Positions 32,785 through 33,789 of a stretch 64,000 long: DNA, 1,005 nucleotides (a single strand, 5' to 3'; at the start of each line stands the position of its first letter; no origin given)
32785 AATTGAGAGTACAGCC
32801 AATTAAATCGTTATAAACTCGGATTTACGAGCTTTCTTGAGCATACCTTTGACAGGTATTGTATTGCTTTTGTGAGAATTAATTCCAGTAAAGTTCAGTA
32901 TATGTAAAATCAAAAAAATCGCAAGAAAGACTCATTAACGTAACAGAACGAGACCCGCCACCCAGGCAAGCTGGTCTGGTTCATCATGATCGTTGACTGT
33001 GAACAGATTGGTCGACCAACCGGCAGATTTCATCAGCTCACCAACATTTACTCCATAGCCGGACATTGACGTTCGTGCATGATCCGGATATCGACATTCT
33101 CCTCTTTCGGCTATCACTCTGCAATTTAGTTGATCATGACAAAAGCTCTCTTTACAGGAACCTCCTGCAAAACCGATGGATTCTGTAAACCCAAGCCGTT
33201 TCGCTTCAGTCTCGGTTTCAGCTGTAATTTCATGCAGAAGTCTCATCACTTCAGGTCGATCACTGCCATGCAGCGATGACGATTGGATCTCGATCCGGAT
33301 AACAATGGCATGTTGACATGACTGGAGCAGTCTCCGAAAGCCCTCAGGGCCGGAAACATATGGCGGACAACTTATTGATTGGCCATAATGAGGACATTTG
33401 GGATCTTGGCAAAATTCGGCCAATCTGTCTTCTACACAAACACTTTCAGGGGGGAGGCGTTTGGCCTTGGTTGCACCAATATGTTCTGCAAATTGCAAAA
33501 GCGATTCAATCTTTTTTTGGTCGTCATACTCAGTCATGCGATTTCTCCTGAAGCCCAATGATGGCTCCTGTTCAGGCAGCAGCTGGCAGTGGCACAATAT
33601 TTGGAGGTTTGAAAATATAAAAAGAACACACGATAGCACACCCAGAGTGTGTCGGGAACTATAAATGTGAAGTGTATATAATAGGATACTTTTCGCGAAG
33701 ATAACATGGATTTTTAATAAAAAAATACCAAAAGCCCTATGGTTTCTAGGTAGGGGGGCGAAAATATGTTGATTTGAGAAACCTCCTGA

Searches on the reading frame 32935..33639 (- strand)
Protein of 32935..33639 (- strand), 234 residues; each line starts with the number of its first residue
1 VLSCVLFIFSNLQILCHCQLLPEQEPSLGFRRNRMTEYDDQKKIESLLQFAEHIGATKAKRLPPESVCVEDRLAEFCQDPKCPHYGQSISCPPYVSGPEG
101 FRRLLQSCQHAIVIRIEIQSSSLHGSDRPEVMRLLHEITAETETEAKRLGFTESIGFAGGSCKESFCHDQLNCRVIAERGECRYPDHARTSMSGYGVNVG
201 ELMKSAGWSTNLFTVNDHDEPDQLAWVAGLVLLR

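Call 64: search_protein_families(library=pfam, proteins=[window:32935-33639:-])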
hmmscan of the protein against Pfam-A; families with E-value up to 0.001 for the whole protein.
window:32935-33639:- (234 aa): 1 family
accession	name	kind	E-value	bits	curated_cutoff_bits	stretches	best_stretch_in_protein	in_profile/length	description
PF10050.14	DUF2284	-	4.3e-34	118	25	1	61-227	2-156/161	Predicted metal-binding protein (DUF2284)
